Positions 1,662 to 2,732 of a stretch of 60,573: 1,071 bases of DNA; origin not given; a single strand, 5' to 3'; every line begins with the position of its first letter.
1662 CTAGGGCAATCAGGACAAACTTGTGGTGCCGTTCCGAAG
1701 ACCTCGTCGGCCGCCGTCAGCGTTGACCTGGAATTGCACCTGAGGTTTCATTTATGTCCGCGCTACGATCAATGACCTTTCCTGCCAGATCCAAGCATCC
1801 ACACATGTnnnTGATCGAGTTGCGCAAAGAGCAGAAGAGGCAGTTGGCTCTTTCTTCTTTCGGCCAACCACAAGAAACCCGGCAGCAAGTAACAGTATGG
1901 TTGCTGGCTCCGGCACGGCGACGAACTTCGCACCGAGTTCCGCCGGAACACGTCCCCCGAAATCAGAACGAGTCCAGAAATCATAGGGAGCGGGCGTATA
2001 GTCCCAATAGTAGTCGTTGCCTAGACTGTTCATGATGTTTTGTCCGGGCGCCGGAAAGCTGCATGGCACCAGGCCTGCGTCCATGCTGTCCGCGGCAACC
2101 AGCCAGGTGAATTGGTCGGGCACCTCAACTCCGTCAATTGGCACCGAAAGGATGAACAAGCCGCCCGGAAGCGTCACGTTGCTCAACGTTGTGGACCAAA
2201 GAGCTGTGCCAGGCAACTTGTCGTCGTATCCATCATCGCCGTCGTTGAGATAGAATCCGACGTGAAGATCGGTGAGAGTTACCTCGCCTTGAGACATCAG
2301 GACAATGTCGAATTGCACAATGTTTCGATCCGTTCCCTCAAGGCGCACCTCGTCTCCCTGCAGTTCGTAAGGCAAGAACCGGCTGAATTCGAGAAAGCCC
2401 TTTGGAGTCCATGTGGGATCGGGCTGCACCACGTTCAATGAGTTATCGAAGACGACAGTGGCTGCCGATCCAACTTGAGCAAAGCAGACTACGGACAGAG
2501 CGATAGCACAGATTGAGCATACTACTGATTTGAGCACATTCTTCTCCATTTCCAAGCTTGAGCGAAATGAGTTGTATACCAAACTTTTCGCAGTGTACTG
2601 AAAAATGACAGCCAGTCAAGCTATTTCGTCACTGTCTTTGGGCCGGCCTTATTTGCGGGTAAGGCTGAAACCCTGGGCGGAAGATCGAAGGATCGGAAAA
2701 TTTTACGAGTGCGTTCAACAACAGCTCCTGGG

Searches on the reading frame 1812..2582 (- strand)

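Call 18: search_protein_families(library=pfam, proteins=[window:1812-2582:-], max_evalue=0.001)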
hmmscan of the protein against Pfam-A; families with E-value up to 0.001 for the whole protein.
window:1812-2582:- (257 aa): 1 family
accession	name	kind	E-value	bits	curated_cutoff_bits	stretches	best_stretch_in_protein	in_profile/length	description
PF07589.16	PEP-CTERM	-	2.3e-05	24.7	20.7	1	222-243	1-23/24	PEP-CTERM motif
